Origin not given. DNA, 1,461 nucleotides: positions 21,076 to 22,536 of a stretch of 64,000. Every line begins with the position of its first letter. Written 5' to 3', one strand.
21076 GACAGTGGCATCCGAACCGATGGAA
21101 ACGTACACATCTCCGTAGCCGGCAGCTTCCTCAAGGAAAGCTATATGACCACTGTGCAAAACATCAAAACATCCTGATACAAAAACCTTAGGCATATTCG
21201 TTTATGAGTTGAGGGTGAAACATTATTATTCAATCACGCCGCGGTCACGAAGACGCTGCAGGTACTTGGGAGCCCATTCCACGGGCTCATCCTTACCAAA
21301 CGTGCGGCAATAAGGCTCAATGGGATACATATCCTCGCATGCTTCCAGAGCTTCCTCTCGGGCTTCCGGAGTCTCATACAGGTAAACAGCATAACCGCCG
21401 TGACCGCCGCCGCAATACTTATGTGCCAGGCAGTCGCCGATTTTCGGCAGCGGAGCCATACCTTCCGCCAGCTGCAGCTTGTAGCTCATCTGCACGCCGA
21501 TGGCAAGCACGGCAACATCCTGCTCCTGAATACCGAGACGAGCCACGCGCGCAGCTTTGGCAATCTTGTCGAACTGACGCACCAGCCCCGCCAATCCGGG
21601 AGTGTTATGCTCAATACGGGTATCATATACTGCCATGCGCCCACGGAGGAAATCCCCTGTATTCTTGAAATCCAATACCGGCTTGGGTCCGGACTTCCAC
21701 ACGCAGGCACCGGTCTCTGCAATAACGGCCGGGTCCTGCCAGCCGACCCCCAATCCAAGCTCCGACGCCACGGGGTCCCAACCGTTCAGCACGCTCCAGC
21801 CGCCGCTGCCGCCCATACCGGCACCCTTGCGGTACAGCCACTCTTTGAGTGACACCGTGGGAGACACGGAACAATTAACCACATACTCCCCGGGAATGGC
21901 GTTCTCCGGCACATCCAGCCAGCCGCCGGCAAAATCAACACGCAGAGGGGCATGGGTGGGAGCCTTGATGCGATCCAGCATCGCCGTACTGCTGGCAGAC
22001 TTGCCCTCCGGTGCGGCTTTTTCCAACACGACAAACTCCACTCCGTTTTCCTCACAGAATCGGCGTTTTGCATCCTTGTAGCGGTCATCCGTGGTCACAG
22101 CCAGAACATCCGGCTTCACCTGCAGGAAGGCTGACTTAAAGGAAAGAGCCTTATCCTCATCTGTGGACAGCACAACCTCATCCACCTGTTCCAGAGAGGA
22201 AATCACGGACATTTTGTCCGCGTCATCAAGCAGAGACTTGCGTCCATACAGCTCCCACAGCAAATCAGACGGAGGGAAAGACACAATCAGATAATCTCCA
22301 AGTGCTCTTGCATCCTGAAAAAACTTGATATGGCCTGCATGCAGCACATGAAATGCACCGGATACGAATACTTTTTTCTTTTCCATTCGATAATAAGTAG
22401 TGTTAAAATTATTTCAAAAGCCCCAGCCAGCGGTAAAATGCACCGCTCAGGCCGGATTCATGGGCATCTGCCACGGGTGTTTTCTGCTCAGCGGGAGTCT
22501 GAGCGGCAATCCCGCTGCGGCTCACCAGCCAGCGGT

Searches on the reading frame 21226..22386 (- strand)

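Call 85: search_protein_families(library=pfam, proteins=[window:21226-22386:-], max_evalue=0.001)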
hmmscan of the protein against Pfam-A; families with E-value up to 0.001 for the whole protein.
window:21226-22386:- (386 aa): 1 family
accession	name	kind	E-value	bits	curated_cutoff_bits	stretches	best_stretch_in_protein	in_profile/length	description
PF01467.32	CTP_transf_like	-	6.9e-07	30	21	1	8-112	2-100/133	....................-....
